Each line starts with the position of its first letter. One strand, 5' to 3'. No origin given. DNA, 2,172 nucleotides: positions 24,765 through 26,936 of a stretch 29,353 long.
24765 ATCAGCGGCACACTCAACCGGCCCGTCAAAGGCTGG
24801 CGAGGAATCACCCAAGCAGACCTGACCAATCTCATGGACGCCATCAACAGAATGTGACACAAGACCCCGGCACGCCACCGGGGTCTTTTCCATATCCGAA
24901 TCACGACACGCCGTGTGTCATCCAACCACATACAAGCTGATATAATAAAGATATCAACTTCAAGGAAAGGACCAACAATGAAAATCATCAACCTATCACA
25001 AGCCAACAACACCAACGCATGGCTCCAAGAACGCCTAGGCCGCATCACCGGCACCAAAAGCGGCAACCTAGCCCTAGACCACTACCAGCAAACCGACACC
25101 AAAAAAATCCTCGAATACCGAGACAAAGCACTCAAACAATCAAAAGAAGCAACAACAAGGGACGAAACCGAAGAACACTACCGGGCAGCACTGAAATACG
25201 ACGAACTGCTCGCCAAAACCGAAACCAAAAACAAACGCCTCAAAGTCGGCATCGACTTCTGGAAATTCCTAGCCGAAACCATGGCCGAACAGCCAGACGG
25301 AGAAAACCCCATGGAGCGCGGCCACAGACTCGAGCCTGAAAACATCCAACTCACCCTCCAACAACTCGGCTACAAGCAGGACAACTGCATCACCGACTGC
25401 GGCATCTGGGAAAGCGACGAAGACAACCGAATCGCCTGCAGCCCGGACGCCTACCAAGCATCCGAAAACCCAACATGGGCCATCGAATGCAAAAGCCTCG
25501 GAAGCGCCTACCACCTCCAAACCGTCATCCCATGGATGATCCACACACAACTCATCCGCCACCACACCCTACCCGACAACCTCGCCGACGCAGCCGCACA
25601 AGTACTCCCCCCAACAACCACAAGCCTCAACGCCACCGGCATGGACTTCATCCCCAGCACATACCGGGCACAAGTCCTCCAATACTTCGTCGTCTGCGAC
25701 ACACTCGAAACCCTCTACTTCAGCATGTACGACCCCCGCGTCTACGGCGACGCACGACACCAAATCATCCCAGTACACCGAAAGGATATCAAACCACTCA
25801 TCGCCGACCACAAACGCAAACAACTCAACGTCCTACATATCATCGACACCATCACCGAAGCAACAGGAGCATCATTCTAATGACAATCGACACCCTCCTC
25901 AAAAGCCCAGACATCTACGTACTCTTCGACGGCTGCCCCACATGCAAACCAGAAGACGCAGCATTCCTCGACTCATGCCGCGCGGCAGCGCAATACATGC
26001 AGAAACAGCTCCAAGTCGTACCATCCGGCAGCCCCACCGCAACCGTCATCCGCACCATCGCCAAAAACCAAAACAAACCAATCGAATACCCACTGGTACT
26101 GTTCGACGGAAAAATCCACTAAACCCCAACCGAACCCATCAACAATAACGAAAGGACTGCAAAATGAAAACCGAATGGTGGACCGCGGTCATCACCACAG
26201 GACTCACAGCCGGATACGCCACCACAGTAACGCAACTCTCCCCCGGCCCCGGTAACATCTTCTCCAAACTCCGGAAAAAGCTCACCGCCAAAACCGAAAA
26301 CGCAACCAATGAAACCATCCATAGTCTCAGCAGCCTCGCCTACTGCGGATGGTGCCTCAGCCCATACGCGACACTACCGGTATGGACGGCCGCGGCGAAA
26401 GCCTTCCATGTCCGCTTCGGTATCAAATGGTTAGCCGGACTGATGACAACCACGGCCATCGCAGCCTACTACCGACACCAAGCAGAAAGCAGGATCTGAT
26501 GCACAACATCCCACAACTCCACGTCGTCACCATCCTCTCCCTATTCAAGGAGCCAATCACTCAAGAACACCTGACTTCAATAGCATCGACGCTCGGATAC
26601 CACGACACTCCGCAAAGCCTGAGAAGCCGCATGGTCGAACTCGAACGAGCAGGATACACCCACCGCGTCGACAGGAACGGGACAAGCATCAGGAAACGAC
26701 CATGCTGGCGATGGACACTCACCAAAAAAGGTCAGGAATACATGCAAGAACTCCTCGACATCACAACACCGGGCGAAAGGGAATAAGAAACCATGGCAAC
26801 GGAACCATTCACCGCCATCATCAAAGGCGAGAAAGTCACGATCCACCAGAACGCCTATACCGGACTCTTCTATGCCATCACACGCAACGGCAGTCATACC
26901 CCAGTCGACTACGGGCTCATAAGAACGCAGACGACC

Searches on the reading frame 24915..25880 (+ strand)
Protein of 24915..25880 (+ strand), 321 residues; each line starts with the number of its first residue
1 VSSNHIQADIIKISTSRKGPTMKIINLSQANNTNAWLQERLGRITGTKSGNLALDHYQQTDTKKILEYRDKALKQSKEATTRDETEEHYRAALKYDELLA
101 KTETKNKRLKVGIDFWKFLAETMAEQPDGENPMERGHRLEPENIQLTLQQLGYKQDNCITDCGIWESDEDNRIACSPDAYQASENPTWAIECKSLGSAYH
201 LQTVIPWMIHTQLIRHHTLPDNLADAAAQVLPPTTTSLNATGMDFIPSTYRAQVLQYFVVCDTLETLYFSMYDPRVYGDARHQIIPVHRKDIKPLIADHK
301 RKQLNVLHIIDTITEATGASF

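Call 26: search_protein_families(library=phrogs, proteins=[window:24915-25880:+], max_evalue=0.001)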
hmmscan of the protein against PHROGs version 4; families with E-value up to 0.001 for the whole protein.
window:24915-25880:+ (321 aa): 2 families
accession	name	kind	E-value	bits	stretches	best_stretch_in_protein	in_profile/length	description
phrog_149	-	DNA, RNA and nucleotide metabolism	1.8e-08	34.2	1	23-311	591-794/1242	exonuclease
phrog_434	-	DNA, RNA and nucleotide metabolism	2e-08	34.9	1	124-195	97-165/372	RecE-like recombination exonuclease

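Call 50: search_protein_families(library=pfam, proteins=[window:24915-25880:+], max_evalue=0.01)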
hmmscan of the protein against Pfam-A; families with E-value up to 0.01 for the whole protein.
window:24915-25880:+ (321 aa): 1 family
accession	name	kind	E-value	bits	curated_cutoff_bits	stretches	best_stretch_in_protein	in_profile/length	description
PF09588.16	YqaJ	-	3.7e-08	34.2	22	1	36-203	2-122/150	YqaJ-like viral recombinase domain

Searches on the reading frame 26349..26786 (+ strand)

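Call 50: search_protein_families(library=pfam, proteins=[window:26349-26786:+], max_evalue=0.01)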
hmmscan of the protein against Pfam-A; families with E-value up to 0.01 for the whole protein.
window:26349-26786:+ (145 aa): 2 families
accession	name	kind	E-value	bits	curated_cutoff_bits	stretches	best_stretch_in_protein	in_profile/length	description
PF08461.16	HTH_12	-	0.0014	19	21.4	1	60-115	4-59/66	Ribonuclease R winged-helix domain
PF13814.12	Replic_Relax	-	0.0061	17.1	25.3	1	78-133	15-71/191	Replication-relaxation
